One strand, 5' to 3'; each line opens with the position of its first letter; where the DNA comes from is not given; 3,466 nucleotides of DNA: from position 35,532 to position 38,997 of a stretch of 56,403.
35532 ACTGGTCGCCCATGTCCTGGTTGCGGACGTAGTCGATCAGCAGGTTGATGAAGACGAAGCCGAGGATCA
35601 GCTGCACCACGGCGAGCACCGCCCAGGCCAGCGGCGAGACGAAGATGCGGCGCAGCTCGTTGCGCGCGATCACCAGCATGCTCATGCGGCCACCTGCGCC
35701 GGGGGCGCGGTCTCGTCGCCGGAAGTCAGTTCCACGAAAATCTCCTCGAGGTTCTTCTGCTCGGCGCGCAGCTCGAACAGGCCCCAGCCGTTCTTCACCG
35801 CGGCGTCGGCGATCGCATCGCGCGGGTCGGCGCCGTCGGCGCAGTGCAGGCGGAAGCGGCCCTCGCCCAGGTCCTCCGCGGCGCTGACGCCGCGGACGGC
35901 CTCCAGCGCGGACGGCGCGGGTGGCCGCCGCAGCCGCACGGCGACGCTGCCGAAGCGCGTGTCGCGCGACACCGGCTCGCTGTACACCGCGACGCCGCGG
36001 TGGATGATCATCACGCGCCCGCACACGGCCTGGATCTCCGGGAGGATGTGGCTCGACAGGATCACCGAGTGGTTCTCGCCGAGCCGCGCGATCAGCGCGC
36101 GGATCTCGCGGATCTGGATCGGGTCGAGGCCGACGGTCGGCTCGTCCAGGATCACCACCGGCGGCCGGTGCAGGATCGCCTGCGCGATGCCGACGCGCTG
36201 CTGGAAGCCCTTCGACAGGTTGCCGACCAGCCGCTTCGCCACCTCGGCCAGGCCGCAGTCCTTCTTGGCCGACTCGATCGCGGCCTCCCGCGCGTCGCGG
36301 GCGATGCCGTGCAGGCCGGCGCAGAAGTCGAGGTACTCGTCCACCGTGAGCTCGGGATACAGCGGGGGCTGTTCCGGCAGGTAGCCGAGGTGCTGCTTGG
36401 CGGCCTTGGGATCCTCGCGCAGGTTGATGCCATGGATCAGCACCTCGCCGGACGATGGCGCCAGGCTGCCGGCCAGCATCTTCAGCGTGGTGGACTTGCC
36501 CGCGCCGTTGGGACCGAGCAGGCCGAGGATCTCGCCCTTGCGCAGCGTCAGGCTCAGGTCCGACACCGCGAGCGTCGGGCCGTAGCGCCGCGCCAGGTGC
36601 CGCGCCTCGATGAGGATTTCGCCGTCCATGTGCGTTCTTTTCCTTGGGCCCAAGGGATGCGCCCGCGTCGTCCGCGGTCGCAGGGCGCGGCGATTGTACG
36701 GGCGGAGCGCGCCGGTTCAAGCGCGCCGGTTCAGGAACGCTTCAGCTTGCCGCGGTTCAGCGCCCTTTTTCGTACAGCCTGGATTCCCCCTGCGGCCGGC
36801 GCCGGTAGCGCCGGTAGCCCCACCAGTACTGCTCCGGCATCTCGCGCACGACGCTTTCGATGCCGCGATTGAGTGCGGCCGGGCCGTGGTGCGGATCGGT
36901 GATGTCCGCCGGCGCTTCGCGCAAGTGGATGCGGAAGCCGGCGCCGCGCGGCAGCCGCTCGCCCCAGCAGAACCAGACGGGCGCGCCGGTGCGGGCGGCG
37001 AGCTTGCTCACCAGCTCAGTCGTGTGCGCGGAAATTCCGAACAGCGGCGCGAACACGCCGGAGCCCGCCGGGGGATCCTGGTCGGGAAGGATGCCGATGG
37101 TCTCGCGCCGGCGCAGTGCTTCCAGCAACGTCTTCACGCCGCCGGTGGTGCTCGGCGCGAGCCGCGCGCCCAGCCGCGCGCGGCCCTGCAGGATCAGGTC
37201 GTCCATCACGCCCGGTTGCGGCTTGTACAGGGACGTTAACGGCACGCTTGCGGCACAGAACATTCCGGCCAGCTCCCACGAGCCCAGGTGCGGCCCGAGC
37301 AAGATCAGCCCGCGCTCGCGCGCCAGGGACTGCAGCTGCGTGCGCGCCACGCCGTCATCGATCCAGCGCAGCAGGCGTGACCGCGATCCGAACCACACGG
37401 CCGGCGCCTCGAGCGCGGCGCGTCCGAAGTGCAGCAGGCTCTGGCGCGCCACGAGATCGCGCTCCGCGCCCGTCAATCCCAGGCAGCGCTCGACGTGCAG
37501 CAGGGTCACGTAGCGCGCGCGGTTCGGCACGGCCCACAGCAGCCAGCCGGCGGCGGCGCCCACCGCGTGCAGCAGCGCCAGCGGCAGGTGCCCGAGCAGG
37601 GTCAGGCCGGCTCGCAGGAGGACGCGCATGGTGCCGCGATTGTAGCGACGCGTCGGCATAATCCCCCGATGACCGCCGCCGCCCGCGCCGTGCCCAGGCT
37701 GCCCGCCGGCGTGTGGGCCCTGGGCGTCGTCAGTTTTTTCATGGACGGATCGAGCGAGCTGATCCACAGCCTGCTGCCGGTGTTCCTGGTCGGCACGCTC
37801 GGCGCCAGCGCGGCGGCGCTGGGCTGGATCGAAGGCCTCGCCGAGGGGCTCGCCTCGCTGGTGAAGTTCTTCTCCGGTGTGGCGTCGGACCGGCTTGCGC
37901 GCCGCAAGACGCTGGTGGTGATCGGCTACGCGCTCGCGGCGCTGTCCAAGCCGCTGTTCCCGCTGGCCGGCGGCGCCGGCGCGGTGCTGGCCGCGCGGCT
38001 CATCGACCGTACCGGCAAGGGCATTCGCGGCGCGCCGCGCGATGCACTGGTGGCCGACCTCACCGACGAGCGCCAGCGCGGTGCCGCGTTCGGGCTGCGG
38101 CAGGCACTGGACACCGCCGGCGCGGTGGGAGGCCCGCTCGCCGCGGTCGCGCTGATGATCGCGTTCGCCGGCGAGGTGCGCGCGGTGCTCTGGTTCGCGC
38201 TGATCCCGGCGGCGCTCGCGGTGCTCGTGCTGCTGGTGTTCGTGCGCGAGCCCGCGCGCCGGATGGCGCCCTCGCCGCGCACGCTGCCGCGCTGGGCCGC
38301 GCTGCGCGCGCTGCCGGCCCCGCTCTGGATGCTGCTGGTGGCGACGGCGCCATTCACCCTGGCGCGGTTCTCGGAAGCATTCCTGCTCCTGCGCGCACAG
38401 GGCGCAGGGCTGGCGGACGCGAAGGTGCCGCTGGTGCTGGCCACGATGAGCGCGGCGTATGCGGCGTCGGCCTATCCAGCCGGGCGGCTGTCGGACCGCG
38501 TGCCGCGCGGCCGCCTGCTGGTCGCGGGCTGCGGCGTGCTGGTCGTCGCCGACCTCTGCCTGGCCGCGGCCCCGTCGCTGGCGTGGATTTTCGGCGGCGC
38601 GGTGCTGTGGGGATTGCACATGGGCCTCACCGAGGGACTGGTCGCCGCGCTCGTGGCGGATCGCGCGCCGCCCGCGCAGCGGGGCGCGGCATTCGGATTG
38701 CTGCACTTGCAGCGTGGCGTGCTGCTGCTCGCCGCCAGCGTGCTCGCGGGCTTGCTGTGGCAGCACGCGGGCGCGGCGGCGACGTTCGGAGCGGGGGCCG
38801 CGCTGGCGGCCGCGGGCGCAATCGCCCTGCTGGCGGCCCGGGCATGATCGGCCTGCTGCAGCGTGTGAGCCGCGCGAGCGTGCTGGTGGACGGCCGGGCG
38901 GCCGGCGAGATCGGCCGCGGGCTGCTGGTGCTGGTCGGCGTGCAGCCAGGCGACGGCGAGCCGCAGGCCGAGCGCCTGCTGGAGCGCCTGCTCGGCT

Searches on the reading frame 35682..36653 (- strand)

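Call 63: search_protein_families(library=pfam, proteins=[window:35682-36653:-], max_evalue=0.0001)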
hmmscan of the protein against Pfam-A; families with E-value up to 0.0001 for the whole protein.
window:35682-36653:- (323 aa): 2 families
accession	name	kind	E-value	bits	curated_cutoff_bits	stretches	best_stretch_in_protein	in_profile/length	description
PF00005.33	ABC_tran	-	9.5e-35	120.6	25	1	31-173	2-136/137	ABC transporter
PF13304.12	AAA_21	-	3e-11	44.4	27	1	144-203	236-299/304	AAA domain, putative AbiEii toxin, Type IV TA system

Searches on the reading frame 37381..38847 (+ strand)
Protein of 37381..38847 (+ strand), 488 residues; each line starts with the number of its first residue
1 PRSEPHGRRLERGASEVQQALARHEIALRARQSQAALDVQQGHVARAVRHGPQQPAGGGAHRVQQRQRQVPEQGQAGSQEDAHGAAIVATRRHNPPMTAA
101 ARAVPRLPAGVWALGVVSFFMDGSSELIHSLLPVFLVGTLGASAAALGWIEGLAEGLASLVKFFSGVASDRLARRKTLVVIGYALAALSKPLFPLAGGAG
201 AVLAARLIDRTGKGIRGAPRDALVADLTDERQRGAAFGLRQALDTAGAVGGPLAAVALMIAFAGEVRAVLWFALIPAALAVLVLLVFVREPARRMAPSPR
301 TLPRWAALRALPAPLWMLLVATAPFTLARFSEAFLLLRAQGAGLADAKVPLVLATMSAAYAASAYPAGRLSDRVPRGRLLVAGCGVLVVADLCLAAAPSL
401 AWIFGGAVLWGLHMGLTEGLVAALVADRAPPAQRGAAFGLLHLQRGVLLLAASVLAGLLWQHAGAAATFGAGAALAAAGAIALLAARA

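Call 63: search_protein_families(library=pfam, proteins=[window:37381-38847:+], max_evalue=0.0001)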
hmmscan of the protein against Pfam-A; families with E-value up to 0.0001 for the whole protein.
window:37381-38847:+ (488 aa): 2 families
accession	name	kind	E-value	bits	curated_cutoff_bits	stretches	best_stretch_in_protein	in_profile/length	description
PF07690.21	MFS_1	-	1e-34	120.5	33.4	2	116-331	3-220/347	Major Facilitator Superfamily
PF00083.30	Sugar_tr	-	1.1e-08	34.8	22.3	1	345-449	44-151/452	Sugar (and other) transporter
